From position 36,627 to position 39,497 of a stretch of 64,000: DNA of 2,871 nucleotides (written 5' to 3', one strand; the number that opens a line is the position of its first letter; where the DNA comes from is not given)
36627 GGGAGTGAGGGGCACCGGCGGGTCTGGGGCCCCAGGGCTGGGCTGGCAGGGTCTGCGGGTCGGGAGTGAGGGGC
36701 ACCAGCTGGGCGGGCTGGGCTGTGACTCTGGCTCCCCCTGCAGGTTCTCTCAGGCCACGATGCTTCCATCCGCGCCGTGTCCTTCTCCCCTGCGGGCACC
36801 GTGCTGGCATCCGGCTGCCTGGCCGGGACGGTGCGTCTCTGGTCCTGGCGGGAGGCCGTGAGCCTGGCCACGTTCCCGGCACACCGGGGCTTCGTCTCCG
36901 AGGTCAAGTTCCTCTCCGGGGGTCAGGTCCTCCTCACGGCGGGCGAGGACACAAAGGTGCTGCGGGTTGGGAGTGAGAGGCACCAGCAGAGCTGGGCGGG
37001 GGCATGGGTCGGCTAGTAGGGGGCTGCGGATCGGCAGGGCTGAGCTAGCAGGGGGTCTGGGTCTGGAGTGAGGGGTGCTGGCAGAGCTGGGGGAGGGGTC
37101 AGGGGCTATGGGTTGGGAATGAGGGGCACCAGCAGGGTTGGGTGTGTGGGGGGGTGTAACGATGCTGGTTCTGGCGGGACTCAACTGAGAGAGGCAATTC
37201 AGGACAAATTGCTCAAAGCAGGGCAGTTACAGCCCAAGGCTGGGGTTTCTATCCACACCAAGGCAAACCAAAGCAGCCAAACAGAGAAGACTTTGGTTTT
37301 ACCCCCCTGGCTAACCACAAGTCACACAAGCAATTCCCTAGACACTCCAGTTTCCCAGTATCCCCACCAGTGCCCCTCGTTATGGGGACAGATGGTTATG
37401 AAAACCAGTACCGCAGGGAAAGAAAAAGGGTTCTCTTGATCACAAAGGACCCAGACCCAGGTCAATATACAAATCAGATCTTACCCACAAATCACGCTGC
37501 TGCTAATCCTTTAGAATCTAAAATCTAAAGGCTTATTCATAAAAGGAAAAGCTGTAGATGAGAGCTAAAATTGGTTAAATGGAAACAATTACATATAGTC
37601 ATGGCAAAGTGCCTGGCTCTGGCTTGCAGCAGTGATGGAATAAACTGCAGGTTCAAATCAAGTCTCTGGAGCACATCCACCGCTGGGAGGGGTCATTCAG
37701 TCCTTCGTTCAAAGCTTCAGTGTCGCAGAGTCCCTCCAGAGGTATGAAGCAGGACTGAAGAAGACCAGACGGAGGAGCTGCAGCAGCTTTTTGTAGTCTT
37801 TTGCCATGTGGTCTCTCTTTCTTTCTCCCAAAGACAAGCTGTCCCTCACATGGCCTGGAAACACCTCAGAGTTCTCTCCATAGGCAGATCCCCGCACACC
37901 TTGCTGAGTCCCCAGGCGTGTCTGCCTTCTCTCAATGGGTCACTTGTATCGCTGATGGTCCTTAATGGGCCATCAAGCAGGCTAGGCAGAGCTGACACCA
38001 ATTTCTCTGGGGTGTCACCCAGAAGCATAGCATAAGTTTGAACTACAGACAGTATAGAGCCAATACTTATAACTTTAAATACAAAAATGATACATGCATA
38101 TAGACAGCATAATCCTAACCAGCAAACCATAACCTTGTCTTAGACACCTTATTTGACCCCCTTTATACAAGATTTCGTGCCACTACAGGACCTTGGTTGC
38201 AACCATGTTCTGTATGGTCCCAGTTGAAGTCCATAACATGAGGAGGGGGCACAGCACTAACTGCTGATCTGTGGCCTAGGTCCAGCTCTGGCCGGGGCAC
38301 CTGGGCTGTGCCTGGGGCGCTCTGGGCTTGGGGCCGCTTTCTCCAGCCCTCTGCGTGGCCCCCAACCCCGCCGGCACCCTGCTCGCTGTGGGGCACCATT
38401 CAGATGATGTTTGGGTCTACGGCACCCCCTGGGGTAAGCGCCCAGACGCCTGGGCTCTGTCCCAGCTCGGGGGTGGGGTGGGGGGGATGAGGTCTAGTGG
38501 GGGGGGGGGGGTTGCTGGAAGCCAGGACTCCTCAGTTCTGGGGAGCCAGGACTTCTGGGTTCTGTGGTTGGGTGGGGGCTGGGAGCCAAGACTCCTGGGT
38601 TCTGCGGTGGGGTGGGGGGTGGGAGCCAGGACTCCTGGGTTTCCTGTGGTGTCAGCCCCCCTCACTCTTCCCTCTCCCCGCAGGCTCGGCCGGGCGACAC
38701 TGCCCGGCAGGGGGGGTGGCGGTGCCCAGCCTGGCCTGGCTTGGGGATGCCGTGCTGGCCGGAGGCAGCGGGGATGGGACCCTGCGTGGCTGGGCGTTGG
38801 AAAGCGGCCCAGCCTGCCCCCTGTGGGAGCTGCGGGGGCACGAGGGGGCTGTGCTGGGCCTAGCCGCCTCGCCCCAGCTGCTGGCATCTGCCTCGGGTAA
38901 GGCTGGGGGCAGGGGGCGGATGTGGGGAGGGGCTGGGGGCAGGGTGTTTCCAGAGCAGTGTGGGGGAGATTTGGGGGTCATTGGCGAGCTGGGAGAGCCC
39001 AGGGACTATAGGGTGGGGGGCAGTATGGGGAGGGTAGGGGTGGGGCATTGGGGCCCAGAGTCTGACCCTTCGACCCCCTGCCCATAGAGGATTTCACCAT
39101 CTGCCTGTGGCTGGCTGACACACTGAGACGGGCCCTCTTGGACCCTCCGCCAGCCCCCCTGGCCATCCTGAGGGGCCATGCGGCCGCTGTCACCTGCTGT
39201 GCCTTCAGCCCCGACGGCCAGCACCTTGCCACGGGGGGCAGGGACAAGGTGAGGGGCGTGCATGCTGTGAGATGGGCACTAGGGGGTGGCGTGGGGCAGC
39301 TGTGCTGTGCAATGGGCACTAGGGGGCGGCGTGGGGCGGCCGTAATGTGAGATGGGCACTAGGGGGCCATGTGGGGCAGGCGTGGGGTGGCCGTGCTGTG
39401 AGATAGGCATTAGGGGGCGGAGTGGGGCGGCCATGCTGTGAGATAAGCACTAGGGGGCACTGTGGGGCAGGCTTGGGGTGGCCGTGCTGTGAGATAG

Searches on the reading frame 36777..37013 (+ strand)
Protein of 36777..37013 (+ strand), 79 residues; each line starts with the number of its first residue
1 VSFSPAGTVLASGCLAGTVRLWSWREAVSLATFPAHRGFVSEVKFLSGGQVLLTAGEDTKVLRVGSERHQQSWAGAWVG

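Call 62: search_protein_families(library=pfam, proteins=[window:36777-37013:+], max_evalue=0.01)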
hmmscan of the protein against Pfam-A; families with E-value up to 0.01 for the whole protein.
window:36777-37013:+ (79 aa): 16 families
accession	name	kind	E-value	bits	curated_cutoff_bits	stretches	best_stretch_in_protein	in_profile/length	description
PF00400.38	WD40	-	1.9e-10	41.2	27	2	1-23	17-39/39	WD domain, G-beta repeat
PF25174.1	Beta-prop_THOC3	-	3.3e-09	36.6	305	1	2-61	178-237/272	THOC3 beta-propeller domain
PF25173.1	Beta-prop_WDR3_1st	-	4.2e-09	36.8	154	1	2-61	36-95/184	WDR3 first beta-propeller domain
PF24814.1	WD40_Prp19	-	1.3e-08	34.7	320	1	1-65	183-248/281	Prp19 WD40 domain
PF24796.1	WDR55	-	1.8e-05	24.4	200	1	2-68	14-84/296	WDR55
PF25171.1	Beta-prop_WDR36-Utp21_1st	-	4e-05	23.6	80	1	8-60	206-259/266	WDR36/Utp21 first beta-propeller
PF25175.1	Beta-prop_WDR5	-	7.7e-05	22.5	250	1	2-59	101-158/296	WDR5 beta-propeller domain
PF23414.1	Beta-prop_EML_2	-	0.0001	22.3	90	1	2-61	46-105/266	Echinoderm microtubule-associated protein second beta-propeller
PF25391.1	WD40_Gbeta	-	0.00014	21.4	150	1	2-61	191-250/340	G protein beta WD-40 repeat protein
PF23393.2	Beta-prop_WDR90_POC16_2nd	-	0.0002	21.1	60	1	2-59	43-100/291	WDR90/POC16, second beta-propeller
PF23409.1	Beta-prop_EML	-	0.00022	21.3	88.2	1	1-67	162-228/267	Echinoderm microtubule-associated protein first beta-propeller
PF24105.1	Beta-prop_CAF1B_HIR1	-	0.00027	20.4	80.5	1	1-67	136-201/383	CAF1B/HIR1 beta-propeller domain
PF24807.1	WD40_CDC20-Fz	-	0.00057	19.7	200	1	2-56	142-196/292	CDC20/Fizzy WD40 domain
PF24817.1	WD40_WDHD1_1st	-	0.00086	19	109.9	0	2-33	229-260/291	WDHD1 first WD40 domain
PF25172.1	Beta-prop_WDR3_2nd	-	0.0025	17.5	140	1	3-61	46-104/293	WDR3 second beta-propeller domain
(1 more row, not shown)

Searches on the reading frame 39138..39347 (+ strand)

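Call 62: search_protein_families(library=pfam, proteins=[window:39138-39347:+], max_evalue=0.01)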
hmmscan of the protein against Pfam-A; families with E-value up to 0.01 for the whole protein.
window:39138-39347:+ (70 aa): 8 families
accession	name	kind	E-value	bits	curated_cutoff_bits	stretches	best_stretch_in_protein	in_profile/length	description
PF25047.1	Beta-prop_TEP1_2nd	-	2.1e-11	43.9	89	1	7-39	82-114/255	TEP-1 second beta-propeller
PF00400.38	WD40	-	3e-10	40.6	27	1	7-37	3-33/39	WD domain, G-beta repeat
PF25174.1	Beta-prop_THOC3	-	1.5e-05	24.6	305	1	8-38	164-194/272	THOC3 beta-propeller domain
PF25173.1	Beta-prop_WDR3_1st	-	4.3e-05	23.7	154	1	10-37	66-93/184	WDR3 first beta-propeller domain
PF23414.1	Beta-prop_EML_2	-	0.00064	19.6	90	1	9-37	230-259/266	Echinoderm microtubule-associated protein second beta-propeller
PF24814.1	WD40_Prp19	-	0.0021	17.6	320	1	9-38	171-201/281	Prp19 WD40 domain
PF24817.1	WD40_WDHD1_1st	-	0.0029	17.3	109.9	1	14-39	221-246/291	WDHD1 first WD40 domain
PF24807.1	WD40_CDC20-Fz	-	0.0049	16.7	200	1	9-39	129-159/292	CDC20/Fizzy WD40 domain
